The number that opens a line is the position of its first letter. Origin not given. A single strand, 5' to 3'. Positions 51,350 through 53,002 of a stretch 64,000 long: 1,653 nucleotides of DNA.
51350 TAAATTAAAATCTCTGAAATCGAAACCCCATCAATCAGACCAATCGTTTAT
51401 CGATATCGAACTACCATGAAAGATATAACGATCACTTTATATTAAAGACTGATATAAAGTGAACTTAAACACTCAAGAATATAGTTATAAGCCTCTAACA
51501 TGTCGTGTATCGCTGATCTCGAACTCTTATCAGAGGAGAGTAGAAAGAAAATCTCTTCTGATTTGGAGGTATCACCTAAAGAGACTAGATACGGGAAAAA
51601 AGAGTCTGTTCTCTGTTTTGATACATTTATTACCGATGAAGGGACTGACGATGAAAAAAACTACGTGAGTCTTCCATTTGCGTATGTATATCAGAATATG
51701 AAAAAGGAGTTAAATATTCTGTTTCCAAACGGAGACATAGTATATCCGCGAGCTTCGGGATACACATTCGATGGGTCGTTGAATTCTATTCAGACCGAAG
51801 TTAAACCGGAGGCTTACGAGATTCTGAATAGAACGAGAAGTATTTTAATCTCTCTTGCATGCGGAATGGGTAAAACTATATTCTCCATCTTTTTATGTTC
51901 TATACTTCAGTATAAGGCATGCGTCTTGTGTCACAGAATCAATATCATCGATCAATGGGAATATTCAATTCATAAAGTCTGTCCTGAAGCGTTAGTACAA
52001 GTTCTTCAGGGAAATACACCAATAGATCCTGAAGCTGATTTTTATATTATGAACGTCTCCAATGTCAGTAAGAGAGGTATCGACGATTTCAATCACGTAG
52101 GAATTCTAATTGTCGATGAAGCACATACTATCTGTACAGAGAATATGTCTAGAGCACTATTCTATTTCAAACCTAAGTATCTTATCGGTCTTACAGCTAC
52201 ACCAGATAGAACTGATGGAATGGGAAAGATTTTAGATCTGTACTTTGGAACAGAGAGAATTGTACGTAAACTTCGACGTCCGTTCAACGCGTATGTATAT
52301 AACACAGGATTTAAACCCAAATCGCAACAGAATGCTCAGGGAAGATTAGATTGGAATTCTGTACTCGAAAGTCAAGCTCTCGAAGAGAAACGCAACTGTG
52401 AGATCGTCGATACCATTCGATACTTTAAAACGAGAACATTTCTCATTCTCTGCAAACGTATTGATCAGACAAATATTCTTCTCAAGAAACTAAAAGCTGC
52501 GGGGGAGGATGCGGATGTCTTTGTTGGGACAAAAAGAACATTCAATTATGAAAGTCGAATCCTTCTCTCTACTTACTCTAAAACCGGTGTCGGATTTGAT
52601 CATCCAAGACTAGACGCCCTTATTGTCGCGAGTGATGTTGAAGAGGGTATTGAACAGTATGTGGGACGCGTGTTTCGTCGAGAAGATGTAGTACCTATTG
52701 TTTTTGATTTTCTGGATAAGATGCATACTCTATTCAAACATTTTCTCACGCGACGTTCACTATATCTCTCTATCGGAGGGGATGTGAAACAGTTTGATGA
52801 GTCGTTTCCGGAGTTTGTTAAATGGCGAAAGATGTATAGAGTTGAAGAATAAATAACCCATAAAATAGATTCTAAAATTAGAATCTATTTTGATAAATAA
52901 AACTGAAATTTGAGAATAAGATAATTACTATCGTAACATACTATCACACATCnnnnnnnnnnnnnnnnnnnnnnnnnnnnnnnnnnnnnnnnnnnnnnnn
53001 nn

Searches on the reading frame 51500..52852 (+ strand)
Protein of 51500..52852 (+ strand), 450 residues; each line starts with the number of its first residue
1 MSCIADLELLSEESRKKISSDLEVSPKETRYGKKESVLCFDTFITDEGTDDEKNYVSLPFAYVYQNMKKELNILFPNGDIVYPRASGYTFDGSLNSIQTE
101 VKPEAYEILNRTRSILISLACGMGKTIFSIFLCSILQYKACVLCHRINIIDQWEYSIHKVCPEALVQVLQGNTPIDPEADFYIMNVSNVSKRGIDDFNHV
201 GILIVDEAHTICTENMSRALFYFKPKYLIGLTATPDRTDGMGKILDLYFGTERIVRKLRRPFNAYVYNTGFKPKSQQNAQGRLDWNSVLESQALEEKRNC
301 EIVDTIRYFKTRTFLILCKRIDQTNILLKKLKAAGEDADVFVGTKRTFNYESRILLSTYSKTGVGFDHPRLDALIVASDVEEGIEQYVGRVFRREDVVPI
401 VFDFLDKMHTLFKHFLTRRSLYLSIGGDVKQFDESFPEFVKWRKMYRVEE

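Call 10: search_protein_families(library=pfam, proteins=[window:51500-52852:+], max_evalue=0.001)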
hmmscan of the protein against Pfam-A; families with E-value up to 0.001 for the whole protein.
window:51500-52852:+ (450 aa): 2 families
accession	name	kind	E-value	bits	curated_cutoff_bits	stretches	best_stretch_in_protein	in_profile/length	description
PF04851.21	ResIII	-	9.2e-22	78.1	22.5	1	98-237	8-164/164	Type III restriction enzyme, res subunit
PF00270.35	DEAD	-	3.3e-06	27.4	26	1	96-237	2-162/167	DEAD/DEAH box helicase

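Call 64: list_cluster_members(proteins=[P0001, P0005, window:51500-52852:+, window:52953-54785:+])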
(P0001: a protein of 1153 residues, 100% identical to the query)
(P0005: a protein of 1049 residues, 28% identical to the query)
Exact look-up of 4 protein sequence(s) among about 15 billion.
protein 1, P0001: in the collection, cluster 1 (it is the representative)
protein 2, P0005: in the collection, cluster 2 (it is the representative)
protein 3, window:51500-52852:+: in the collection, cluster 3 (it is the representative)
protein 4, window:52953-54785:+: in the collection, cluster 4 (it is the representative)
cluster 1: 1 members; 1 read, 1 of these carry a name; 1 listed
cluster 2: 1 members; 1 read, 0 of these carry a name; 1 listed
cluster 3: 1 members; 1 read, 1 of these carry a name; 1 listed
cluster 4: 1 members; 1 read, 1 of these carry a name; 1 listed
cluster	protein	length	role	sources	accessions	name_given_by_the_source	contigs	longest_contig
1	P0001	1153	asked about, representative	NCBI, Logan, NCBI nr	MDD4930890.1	MAG: hypothetical protein PHG66_01890 [Candidatus Colwellbacteria bacterium] | hypothetical protein [Candidatus Colwellbacteria bacterium]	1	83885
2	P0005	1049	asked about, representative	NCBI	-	-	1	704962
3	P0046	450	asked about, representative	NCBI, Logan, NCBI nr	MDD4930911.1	MAG: DEAD/DEAH box helicase family protein [Candidatus Colwellbacteria bacterium] | DEAD/DEAH box helicase family protein [Candidatus Colwellbacteria bacterium]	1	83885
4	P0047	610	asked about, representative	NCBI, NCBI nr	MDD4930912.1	MAG: molecular chaperone DnaK [Candidatus Colwellbacteria bacterium] | molecular chaperone DnaK [Candidatus Colwellbacteria bacterium]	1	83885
